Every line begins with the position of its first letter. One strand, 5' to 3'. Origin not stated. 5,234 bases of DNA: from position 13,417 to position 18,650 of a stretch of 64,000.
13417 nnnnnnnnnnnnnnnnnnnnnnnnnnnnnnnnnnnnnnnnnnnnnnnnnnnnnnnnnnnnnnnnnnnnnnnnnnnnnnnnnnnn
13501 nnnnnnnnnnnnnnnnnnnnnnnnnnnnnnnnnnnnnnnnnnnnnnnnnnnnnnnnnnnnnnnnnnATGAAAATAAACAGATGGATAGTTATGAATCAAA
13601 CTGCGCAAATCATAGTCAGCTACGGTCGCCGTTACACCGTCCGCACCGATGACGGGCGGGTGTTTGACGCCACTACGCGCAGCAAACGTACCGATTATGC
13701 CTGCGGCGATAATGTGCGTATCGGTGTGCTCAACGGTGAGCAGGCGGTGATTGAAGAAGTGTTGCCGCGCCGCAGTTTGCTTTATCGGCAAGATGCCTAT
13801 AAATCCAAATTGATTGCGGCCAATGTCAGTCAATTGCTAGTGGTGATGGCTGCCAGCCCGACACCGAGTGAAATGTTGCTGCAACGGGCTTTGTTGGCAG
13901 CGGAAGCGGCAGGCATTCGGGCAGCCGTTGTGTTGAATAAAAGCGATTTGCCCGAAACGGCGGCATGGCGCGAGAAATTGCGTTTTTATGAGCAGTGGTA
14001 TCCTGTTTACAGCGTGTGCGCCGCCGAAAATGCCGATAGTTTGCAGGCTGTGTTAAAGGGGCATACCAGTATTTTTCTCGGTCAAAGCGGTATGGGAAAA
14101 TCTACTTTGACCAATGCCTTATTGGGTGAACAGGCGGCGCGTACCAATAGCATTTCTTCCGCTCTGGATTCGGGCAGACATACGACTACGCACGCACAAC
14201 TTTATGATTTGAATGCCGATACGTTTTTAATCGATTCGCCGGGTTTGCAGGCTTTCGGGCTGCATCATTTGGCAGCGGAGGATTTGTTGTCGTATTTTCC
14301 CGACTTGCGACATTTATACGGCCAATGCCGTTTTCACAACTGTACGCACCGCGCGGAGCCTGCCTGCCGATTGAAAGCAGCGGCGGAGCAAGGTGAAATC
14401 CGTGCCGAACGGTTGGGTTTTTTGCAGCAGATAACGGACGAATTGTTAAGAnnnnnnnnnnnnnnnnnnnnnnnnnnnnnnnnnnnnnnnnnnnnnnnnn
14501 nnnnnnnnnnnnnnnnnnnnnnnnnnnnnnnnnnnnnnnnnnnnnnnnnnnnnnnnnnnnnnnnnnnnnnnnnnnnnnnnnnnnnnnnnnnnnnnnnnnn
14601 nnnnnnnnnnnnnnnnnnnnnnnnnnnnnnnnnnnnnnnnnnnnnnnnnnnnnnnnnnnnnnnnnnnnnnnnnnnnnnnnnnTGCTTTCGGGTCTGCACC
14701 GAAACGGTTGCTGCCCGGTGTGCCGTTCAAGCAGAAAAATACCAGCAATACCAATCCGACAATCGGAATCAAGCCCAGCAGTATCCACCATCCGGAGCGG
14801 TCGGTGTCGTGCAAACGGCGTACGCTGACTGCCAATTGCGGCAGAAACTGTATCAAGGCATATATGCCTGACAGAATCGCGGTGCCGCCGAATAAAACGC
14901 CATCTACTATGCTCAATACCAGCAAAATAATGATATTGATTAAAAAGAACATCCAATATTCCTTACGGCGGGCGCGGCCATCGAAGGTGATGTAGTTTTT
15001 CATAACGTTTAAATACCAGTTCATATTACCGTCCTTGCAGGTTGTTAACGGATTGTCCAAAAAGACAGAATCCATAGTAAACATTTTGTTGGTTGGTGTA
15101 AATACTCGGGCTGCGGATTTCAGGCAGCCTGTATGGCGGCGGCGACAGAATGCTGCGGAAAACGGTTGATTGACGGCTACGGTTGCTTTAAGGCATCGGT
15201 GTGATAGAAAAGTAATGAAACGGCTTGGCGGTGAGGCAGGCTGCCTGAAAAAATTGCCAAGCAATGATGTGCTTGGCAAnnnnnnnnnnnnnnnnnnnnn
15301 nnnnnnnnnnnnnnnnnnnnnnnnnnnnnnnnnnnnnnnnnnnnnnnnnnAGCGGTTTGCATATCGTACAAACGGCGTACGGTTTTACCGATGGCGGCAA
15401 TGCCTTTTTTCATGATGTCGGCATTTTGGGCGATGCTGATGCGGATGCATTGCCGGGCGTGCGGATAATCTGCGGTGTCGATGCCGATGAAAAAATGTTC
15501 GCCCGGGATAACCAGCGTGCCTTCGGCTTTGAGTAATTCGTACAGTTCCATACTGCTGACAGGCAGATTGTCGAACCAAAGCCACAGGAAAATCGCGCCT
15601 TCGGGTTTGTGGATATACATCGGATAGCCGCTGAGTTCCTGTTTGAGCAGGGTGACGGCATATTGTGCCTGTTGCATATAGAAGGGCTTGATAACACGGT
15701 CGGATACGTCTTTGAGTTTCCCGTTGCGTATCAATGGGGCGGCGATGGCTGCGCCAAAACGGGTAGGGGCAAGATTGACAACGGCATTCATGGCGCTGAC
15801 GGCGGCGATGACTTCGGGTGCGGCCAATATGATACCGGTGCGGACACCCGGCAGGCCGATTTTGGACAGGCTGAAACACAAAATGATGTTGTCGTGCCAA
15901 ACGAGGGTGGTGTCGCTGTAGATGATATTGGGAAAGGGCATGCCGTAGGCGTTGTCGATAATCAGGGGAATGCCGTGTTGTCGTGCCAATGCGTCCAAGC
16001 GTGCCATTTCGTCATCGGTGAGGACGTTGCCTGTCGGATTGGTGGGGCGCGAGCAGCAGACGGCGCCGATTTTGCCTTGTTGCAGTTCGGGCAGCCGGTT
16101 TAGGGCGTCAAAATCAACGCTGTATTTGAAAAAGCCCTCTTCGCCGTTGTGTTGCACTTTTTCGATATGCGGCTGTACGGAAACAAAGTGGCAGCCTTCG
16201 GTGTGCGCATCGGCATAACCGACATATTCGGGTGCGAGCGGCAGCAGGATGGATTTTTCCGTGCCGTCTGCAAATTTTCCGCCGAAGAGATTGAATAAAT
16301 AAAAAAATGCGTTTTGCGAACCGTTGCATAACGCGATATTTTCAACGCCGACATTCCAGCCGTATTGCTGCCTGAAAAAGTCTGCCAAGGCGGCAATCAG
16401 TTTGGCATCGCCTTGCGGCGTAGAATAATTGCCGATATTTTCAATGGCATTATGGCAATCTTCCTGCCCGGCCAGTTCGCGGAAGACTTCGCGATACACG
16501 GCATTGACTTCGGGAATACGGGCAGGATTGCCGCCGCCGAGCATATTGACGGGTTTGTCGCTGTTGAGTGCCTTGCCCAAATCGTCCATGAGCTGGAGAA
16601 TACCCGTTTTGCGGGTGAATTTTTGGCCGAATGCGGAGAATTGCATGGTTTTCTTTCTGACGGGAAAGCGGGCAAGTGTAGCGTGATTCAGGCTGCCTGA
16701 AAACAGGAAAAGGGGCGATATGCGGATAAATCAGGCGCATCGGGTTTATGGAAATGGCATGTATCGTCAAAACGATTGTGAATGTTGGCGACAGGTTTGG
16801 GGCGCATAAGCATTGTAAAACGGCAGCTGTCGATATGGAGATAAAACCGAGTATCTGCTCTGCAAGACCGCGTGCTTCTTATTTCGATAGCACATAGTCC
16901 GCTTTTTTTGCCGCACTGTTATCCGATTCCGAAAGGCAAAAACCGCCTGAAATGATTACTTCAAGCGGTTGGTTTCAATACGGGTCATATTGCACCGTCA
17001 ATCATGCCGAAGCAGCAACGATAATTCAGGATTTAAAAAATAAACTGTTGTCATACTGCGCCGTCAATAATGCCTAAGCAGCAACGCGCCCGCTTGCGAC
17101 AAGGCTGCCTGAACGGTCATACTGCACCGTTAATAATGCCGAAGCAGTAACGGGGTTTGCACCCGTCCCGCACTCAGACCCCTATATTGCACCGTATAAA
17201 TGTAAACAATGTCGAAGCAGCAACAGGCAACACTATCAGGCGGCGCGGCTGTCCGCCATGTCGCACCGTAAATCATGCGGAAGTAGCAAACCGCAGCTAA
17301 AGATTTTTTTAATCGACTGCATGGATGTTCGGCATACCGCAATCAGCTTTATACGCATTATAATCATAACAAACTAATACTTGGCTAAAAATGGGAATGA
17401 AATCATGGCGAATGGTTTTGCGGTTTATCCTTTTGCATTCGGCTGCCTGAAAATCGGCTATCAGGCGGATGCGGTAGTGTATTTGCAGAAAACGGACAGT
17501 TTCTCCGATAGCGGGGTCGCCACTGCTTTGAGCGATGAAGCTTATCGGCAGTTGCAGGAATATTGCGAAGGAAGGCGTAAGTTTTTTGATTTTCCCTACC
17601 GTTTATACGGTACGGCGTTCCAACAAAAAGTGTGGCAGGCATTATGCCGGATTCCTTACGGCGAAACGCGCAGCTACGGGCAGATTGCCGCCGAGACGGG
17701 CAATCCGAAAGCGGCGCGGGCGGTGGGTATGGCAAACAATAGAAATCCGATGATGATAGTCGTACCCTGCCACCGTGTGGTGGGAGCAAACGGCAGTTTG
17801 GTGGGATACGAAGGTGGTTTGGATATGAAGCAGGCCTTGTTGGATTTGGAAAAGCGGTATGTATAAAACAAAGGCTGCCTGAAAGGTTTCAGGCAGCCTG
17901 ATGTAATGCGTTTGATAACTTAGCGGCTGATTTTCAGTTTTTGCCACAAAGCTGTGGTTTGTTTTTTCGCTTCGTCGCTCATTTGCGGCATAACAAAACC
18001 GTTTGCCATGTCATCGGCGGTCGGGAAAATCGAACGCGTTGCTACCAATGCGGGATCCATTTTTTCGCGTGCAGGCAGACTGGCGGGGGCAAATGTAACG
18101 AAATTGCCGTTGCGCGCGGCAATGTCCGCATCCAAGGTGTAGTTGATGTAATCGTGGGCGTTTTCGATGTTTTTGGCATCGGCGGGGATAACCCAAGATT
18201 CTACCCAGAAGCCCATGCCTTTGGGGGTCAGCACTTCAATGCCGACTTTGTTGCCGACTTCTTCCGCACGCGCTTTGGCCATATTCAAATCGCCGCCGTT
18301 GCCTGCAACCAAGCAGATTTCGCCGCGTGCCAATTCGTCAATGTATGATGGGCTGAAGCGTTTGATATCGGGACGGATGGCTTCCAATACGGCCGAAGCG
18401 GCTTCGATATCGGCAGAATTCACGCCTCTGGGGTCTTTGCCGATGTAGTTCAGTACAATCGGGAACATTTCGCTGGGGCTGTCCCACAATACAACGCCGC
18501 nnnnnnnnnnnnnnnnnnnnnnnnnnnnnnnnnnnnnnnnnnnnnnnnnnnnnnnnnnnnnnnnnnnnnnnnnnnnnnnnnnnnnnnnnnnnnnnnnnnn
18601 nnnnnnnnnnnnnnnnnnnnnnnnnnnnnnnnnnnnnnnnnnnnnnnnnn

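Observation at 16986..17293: Regularly spaced degenerate 35-bp repeats with unique 31-bp spacers (CRISPR-like geometry) between avtA and ogt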

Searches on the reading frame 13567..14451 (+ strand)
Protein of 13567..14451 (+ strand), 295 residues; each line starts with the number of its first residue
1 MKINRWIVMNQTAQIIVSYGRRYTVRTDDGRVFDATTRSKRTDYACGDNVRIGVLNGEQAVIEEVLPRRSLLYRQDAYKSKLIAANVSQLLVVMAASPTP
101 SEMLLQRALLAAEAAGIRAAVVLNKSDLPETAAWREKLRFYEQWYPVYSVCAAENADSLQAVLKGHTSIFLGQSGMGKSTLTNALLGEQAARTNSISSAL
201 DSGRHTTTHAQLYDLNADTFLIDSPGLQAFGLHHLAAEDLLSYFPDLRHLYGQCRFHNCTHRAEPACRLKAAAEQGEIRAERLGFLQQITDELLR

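Call 19: search_protein_families(library=pfam, proteins=[window:13567-14451:+])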
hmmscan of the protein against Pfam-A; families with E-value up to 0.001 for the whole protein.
window:13567-14451:+ (295 aa): 3 families
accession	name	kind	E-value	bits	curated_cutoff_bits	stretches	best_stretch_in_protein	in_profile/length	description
PF03193.22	RsgA_GTPase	-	1.6e-51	175.1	30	1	65-232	1-173/174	RsgA GTPase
PF01926.29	MMR_HSR1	-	1.9e-06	28.4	21.9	1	169-228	3-58/113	50S ribosome-binding GTPase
PF00005.33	ABC_tran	-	0.00013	23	25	1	164-201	10-50/137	ABC transporter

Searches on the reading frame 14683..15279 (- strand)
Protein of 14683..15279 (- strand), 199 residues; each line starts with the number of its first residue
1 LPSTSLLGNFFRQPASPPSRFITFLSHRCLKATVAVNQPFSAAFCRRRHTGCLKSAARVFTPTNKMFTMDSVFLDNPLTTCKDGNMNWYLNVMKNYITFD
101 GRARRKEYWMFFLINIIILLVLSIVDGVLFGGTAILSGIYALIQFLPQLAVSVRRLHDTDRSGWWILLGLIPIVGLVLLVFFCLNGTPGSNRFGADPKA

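Call 19: search_protein_families(library=pfam, proteins=[window:14683-15279:-])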
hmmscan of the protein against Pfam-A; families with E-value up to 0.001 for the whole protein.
window:14683-15279:- (199 aa): 1 family
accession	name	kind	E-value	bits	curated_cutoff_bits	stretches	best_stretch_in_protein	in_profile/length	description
PF05656.20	DUF805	-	3.1e-33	115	25.7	1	96-195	1-111/111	Protein of unknown function (DUF805)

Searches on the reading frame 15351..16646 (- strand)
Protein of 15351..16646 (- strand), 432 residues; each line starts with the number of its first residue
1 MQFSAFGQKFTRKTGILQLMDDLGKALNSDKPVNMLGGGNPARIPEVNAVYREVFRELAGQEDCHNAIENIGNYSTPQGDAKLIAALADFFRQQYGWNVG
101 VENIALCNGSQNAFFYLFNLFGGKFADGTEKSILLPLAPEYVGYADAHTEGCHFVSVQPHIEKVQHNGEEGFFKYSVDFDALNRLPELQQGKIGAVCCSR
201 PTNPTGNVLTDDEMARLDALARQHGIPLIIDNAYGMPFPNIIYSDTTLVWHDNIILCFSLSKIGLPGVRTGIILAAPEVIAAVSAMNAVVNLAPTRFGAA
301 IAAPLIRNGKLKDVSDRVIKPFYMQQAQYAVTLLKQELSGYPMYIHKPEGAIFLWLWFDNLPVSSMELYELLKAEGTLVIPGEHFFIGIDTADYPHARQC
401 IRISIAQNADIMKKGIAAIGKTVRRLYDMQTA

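Call 10: find_encoding_contigs(protein=window:15351-16646:-, flank=10000, max_places=10)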
Protein window:15351-16646:- (432 aa): 1 contig read that carries it; 1 place shown.
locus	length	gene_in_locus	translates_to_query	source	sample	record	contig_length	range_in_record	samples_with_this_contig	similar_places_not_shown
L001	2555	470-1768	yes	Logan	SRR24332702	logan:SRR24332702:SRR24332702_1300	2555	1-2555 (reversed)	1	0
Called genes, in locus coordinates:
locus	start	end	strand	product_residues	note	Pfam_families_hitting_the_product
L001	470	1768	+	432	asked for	PF00155:Aminotran_1_2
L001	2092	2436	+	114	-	PF05656:DUF805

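Call 15: find_homologous_proteins(query=window:15351-16646:-, max_evalue=1e-50)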
Query window:15351-16646:- (432 aa): 7997 proteins with E <= 1e-50 among 8000 candidates; the best 120 are listed.
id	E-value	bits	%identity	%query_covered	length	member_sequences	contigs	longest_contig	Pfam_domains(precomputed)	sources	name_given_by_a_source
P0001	2.4e-295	997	100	100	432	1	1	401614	PF00155.28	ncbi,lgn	-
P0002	6.3e-222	755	76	99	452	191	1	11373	PF00155.28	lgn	-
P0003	7.2e-222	755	75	100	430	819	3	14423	PF00155.28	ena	-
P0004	1.3e-220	751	75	100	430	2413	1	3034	PF00155.28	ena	-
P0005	3.2e-220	749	75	100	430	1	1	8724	PF00155.28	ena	-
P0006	6.2e-220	748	75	99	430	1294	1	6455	PF00155.28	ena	-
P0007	1.4e-219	747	75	99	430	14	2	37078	PF00155.28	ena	-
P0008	1.2e-218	744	74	99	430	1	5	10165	PF00155.28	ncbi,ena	-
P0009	5.0e-218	742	74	96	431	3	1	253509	PF00155.28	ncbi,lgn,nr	ncbi:valine--pyruvate aminotransferase [Neisseria sp. HSC-16F19]|nr:valine--pyruvate transaminase [N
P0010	9.3e-218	741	74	99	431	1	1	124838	PF00155.28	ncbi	-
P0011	1.5e-217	740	74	99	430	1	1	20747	PF00155.28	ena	-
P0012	2.9e-217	740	73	99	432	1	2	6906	PF00155.28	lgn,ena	-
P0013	5.4e-217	739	73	99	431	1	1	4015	PF00155.28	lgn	-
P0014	1.8e-216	737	73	99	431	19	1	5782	PF00155.28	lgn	-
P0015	2.2e-216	737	73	99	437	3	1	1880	PF00155.28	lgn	-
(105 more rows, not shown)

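Call 25: find_encoding_contigs(protein=P0002, flank=6000, max_places=2)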
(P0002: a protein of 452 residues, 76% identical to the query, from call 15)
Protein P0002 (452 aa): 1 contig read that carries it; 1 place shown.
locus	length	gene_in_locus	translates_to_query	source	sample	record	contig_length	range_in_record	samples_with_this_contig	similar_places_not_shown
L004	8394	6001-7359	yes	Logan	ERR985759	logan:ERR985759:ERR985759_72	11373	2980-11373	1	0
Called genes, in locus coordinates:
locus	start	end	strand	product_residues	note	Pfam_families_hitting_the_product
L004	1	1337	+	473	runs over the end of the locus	PF01943:Polysacc_synt (weak)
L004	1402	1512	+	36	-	-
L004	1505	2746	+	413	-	PF02397:Bac_transf, PF17836:PglD_N, PF25087:GMPPB_C (faint), PF00132:Hexapep (faint)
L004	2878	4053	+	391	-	PF01041:DegT_DnrJ_EryC1, PF01053:Cys_Met_Meta_PP (faint)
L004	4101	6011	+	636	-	PF13727:CoA_binding_3 (weak), PF01370:Epimerase, PF02719:Polysacc_synt_2, PF04321:RmlD_sub_bind (weak), PF16363:GDP_Man_Dehyd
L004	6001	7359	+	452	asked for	PF00155:Aminotran_1_2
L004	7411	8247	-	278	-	PF02811:PHP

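Call 26: find_encoding_contigs(protein=P0007, flank=6000, max_places=2)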
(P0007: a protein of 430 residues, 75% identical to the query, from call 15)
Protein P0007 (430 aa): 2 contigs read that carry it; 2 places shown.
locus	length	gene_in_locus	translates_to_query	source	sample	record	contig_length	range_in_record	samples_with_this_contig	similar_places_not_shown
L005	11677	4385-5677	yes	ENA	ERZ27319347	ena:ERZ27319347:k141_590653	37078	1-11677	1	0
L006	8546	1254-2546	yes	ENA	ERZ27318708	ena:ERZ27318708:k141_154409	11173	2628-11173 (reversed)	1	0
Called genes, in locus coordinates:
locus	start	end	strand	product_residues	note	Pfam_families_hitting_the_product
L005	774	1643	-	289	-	PF03279:Lip_A_acyltrans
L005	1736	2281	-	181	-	PF02075:RuvC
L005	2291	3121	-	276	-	PF00795:CN_hydrolase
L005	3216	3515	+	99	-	PF13609:Porin_4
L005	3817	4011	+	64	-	PF05532:CsbD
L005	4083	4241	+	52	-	PF07043:DUF1328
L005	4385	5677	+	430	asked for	PF00155:Aminotran_1_2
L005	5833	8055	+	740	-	PF07715:Plug, PF00593:TonB_dep_Rec_b-barrel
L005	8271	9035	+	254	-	PF02463:SMC_N (faint), PF00005:ABC_tran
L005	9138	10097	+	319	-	PF01497:Peripla_BP_2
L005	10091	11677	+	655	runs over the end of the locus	PF01032:FecCD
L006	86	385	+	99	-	PF13609:Porin_4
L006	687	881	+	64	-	PF05532:CsbD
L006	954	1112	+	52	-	PF07043:DUF1328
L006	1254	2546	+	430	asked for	PF00155:Aminotran_1_2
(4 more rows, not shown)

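Call 27: find_encoding_contigs(protein=P0009, flank=6000, max_places=2)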
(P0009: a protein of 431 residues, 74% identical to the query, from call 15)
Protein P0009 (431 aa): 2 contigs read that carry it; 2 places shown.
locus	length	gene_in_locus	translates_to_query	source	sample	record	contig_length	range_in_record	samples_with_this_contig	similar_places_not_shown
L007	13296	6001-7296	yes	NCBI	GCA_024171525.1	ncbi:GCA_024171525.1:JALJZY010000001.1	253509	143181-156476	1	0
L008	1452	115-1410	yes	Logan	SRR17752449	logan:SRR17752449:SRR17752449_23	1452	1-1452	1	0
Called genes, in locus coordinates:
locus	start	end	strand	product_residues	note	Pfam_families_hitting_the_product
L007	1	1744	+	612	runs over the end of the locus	PF13522:GATase_6, PF13537:GATase_7, PF01380:SIS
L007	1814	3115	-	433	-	PF00392:GntR, PF13545:HTH_Crp_2 (faint), PF00155:Aminotran_1_2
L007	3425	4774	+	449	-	PF01654:Cyt_bd_oxida_I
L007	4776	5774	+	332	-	PF02322:Cyt_bd_oxida_II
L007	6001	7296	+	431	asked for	PF00155:Aminotran_1_2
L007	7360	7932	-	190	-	PF00156:Pribosyltran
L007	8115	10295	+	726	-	PF13328:HD_4, PF04607:RelA_SpoT, PF02824:TGS, PF19296:RelA_AH, PF28438:RelA_RIS, PF01842:ACT, PF13291:ACT_4, PF22629:ACT_AHAS_ss (weak)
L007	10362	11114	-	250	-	PF01784:DUF34_NIF3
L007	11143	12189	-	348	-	PF00730:HhH-GPD, PF14815:NUDIX_4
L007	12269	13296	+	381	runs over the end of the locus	PF22020:RlmL_1st, PF02926:THUMP, PF01170:UPF0020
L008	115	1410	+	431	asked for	PF00155:Aminotran_1_2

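Call 28: find_encoding_contigs(protein=P0010, flank=6000, max_places=2)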
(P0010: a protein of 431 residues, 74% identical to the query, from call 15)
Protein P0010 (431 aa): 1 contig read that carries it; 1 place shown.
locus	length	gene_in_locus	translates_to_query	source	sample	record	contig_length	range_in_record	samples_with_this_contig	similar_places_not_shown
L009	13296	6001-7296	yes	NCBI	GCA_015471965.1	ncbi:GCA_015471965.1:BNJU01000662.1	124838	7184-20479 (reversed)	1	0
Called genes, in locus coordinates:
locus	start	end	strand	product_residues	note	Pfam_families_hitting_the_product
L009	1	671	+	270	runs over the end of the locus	PF17827:PrmC_N, PF05175:MTS, PF01170:UPF0020 (weak), PF13847:Methyltransf_31, PF13649:Methyltransf_25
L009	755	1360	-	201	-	PF03104:DNA_pol_B_exo1 (weak), PF10108:DNA_pol_B_exo2, PF13482:RNase_H_2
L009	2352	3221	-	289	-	PF03279:Lip_A_acyltrans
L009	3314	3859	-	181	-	PF02075:RuvC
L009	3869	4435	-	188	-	PF00795:CN_hydrolase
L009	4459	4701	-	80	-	-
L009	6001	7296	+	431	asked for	PF00155:Aminotran_1_2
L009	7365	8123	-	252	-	PF00005:ABC_tran, PF02463:SMC_N (faint), PF13304:AAA_21 (faint)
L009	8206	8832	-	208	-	PF02663:FmdE (faint)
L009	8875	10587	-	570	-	PF01757:Acyl_transf_3, PF19040:SGNH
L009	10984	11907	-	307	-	PF01032:FecCD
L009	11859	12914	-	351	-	PF01032:FecCD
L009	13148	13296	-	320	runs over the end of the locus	PF01497:Peripla_BP_2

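Call 32: find_encoding_contigs(protein=P0121, flank=10000, max_places=3)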
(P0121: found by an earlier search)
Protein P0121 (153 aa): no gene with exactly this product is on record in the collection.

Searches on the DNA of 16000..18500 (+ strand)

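Call 6: search_rna_families(source=window, start=16000, end=18500, threshold=evalue, max_evalue=10)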
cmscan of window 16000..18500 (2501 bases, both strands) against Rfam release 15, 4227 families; matches with E-value up to 10: 3.
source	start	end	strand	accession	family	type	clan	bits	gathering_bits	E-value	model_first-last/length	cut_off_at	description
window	16931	17014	-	RF04312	trpB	Cis-reg;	-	23.9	59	2.4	1-107/107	no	trpB ncRNA motif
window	17868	17957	-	RF02552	RcsR1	Gene; sRNA;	-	19.5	60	0.71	1-96/96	no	RcsR1 sRNA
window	16056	16128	-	RF04114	MIR4374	Gene; miRNA;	-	16.5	105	5.7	1-119/119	no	MIR4374 microRNA precursor family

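Call 22: search_dna_similar(query=window:16984-17290:+, collection=phages, mode=distant, max_evalue=10, max_rows=25)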
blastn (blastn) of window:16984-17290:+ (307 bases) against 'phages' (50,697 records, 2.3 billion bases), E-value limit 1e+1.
Records with a match: 3; places in all: 3; records where one place covers at least 80% of the query: 0.
Best place of each record, by identity: 90-95% 2; 80-90% 1.
By first word of the organism name: Vibrio 1; Bacteriophage 1; Bacteroides 1.
By host as written in the record: Vibrio harveyi 1; - 1; Bacteroides ovatus BSC649 1.
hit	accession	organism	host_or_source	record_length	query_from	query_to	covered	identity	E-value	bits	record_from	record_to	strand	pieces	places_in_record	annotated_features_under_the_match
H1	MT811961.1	Vibrio phage vB_pir03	Vibrio harveyi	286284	216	252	12%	84.6%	3e-1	42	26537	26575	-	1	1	hypothetical protein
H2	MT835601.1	Bacteriophage sp.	human fecal samples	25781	39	63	8%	92.0%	4e+0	37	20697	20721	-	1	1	record has no annotation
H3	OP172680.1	Bacteroides phage BK649P1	Bacteroides ovatus BSC649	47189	52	76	8%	92.0%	4e+0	37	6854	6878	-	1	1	hypothetical protein | thymidylate synthase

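Call 23: search_dna_similar(query=window:16984-17290:+, collection=plasmids, mode=distant, max_evalue=10, max_rows=25)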
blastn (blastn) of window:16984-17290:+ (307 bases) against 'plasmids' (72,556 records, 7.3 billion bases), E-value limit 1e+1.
Records with a match: 9; places in all: 9; records where one place covers at least 80% of the query: 0.
Best place of each record, by identity: >=99% 3; 95-99% 1; 80-90% 5.
By first word of the organism name: Tolypothrix 2; Azospirillum 2; Pelagibacterium 1; Microchaete 1; Acinetobacter 1; Sinorhizobium 1; Pantoea 1.
By predicted mobility (MOB-suite, as given by PLSDB): non-mobilizable 5; mobilizable 3; conjugative 1.
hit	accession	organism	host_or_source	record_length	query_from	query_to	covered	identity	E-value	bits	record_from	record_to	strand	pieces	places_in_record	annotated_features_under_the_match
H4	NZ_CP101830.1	Pelagibacterium sp. H642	soil,desert land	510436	222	263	14%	83.7%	3e+0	40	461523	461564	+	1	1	none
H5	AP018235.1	Microchaete diplosiphon NIES-3275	-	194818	131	171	13%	80.5%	3e+0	39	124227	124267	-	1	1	TPR repeat-containing protein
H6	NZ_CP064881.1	Tolypothrix sp. PCC 7601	Fresh water sample,Fresh water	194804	131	171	13%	80.5%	3e+0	39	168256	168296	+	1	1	none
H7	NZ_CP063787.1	Tolypothrix sp. PCC 7712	Soil sample,soil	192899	131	171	13%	80.5%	3e+0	39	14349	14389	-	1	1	none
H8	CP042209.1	Acinetobacter baumannii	Whole organism,soil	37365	28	62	11%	85.7%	9e-1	42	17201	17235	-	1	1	hypothetical protein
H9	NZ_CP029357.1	Azospirillum thermophilum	cell culture,hot spring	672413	250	274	8%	96.0%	9e-1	42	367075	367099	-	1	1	DMT family transporter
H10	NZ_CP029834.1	Azospirillum ramasamyi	single cell,Cow dung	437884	252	274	7%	100.0%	3e-1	43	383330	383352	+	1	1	replication protein RepA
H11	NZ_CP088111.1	Sinorhizobium medicae WSM1115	cell culture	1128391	107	127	7%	100.0%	3e+0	39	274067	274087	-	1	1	record has no annotation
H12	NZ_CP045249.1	Pantoea sp. JZ2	Tribulus terrestris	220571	160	180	7%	100.0%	3e+0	39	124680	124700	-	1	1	molecular chaperone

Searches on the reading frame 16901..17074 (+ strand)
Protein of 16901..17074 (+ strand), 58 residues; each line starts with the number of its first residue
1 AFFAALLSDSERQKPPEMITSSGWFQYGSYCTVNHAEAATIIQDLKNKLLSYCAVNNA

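Call 35: search_protein_families(library=pfam, max_evalue=10, proteins=[window:16901-17074:+])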
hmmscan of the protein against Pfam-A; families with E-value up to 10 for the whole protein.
window:16901-17074:+ (58 aa): 0 families

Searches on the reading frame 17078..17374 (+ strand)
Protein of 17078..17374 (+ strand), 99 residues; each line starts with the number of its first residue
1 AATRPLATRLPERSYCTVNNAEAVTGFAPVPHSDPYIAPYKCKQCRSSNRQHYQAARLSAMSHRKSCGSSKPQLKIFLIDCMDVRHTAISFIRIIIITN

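Call 35: search_protein_families(library=pfam, max_evalue=10, proteins=[window:17078-17374:+])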
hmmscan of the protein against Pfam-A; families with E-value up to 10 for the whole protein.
window:17078-17374:+ (99 aa): 1 family
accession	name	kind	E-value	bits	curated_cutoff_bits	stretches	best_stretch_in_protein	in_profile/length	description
PF15301.11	SLAIN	-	0.053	13.4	27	1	15-64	194-241/429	SLAIN motif-containing family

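Call 42: search_protein_representatives(protein=window:17078-17374:+)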
Query: 99 residues. Proteins with E-value up to 0.001 (for the whole library): 0; up to 1e-10: 0; up to 1e-30: 0. The best 0 are listed.
